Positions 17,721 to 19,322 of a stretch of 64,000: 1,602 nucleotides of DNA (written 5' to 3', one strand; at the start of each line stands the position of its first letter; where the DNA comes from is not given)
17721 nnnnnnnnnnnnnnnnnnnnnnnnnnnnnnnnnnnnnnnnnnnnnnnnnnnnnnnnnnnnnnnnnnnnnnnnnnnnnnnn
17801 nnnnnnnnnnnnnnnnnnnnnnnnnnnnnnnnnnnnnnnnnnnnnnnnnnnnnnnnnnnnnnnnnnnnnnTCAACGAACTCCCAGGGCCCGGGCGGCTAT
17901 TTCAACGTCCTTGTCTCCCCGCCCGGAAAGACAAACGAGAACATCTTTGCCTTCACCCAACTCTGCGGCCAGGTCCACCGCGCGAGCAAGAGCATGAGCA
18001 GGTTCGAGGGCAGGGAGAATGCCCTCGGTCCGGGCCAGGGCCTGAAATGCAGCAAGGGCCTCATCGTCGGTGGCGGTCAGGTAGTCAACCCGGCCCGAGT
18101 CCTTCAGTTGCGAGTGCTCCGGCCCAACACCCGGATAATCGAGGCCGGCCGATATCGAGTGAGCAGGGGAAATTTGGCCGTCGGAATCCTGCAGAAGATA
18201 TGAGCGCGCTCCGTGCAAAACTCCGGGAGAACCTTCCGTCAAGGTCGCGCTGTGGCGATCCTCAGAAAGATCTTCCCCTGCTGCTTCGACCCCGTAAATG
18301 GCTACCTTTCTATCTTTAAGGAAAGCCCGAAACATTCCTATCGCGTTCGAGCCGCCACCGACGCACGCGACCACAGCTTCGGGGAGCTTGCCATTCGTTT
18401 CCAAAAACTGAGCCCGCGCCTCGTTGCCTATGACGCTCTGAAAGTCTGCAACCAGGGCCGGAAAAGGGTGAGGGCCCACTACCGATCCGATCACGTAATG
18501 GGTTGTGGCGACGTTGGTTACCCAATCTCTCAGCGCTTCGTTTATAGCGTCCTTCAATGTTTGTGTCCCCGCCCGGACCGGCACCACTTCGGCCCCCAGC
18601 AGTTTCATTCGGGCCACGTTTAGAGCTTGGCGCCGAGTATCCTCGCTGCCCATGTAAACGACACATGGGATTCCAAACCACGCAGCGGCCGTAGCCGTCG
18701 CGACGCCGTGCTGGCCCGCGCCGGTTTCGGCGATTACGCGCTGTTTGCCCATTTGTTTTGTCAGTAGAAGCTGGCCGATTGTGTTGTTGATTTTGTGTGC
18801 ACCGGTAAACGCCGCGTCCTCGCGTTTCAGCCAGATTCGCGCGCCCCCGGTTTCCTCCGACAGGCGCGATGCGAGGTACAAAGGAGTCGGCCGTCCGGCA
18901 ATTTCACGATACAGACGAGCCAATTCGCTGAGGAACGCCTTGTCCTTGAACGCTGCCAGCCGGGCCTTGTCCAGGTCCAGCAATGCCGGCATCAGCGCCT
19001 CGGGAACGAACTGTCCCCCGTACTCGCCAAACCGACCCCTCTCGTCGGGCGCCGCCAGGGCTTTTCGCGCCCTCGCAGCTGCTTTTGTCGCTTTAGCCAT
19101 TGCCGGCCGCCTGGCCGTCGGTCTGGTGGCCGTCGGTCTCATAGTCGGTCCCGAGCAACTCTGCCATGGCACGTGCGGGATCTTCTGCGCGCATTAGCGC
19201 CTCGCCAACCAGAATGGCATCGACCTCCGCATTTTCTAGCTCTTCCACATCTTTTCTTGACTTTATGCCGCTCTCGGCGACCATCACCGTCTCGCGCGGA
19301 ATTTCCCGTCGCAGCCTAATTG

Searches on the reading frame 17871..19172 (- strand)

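Call 28: search_protein_families(library=pfam, proteins=[window:17871-19172:-], max_evalue=0.00001)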
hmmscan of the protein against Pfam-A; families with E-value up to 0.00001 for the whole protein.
window:17871-19172:- (433 aa): 1 family
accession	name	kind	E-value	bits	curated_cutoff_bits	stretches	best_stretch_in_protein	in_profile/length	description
PF00291.31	PALP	-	1.8e-46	159.2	35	1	93-417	5-295/295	Pyridoxal-phosphate dependent enzyme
